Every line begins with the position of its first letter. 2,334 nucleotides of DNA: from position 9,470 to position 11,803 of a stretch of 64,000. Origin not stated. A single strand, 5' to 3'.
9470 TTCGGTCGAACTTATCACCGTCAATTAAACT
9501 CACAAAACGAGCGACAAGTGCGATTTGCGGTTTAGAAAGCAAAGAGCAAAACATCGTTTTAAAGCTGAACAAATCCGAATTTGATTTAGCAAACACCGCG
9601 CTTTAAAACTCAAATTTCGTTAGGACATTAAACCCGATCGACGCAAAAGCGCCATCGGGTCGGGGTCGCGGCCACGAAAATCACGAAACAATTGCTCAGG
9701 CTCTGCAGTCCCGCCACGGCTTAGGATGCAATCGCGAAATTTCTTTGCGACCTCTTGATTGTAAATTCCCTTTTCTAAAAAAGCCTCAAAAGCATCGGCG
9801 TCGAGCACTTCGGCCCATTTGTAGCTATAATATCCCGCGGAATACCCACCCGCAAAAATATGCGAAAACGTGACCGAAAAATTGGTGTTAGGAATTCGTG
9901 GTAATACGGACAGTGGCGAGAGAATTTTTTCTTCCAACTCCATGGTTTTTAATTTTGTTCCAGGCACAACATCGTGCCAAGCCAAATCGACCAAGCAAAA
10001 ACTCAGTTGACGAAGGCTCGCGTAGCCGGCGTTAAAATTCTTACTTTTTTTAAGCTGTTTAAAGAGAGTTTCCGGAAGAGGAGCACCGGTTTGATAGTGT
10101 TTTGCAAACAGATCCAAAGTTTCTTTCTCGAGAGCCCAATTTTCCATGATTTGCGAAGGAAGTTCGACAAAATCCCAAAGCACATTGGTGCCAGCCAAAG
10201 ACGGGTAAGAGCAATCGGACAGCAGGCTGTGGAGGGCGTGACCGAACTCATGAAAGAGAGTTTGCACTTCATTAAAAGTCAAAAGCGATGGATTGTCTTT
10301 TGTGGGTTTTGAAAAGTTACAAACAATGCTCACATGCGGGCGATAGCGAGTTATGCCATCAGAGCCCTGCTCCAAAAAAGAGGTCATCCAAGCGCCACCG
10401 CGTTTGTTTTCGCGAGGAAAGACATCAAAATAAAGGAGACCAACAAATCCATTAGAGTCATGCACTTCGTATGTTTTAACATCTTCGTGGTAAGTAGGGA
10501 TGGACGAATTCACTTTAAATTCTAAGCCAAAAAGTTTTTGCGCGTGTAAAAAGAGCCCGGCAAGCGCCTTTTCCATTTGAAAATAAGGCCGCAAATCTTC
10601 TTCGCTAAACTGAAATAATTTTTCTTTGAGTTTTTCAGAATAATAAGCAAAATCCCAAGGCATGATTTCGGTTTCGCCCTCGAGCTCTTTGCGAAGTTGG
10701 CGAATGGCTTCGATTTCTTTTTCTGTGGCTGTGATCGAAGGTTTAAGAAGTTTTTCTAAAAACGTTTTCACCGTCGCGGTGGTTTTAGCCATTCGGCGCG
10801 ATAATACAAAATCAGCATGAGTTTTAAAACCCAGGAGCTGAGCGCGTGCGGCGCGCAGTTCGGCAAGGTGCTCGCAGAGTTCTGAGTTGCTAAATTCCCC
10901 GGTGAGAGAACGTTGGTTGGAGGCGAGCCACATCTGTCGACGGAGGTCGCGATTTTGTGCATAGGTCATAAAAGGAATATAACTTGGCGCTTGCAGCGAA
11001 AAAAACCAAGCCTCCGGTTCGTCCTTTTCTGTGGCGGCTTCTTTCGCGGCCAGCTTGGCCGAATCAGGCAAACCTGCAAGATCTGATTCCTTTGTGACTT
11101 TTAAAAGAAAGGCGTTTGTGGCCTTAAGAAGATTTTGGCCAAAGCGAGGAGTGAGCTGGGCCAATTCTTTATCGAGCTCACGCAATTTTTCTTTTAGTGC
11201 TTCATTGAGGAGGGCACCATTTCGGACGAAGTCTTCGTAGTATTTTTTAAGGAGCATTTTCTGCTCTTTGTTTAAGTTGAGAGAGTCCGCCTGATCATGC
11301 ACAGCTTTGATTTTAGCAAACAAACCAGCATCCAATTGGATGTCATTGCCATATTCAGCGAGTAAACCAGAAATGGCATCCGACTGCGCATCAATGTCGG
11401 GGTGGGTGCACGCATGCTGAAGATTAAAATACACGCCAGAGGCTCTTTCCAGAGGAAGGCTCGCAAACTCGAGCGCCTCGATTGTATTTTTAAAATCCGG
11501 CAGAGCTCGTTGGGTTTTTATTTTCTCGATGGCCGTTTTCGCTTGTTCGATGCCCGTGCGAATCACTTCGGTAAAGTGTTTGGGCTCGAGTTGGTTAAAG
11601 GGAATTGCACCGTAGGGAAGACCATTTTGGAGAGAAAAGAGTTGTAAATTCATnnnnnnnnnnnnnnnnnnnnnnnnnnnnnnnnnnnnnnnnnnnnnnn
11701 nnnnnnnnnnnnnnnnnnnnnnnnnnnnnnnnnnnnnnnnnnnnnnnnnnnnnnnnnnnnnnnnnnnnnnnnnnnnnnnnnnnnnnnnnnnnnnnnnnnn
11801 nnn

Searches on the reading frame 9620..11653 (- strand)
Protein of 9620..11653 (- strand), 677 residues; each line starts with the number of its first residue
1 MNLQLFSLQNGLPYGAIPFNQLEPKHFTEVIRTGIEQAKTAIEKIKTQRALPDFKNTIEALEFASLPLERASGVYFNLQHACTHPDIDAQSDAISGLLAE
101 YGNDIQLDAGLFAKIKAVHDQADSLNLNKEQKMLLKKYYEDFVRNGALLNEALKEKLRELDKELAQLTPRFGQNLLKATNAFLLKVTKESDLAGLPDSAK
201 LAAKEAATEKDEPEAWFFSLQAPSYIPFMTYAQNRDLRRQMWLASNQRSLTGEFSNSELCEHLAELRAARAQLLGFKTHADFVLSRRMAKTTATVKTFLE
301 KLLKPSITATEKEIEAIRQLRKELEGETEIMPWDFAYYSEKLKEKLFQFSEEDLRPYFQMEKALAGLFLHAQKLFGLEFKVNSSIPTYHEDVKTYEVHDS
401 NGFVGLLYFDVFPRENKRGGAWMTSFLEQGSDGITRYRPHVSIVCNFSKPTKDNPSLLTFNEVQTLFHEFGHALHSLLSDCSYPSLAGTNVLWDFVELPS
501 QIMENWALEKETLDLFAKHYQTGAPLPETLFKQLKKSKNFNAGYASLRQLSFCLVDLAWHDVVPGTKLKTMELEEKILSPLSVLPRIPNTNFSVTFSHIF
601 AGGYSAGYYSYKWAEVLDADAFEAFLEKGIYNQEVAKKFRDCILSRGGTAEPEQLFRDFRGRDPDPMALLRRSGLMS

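Call 13: search_protein_families(library=pfam, proteins=[window:9620-11653:-])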
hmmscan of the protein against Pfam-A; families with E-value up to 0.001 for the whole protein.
window:9620-11653:- (677 aa): 1 family
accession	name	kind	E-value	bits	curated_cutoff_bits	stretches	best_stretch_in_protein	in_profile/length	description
PF01432.26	Peptidase_M3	-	4.7e-143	478.3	27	1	228-674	1-456/457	Peptidase family M3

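Call 63: find_encoding_contigs(protein=window:9620-11653:-, flank=10000, max_places=10)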
Protein window:9620-11653:- (677 aa): 1 contig read that carries it; 1 place shown.
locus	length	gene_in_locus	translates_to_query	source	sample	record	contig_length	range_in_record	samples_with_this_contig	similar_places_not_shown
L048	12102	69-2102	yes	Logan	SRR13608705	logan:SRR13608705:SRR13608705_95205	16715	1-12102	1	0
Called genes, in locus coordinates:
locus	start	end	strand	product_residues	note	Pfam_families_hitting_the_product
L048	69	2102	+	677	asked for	PF01432:Peptidase_M3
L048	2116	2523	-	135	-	-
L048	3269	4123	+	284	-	PF01513:NAD_kinase, PF20143:NAD_kinase_C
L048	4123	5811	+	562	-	PF02463:SMC_N, PF13175:AAA_15 (weak), PF13476:AAA_23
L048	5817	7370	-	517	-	PF00034:Cytochrom_C (faint)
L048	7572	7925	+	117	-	-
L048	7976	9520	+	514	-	PF00916:Sulfate_transp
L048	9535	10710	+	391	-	-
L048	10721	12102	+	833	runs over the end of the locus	PF10070:DabA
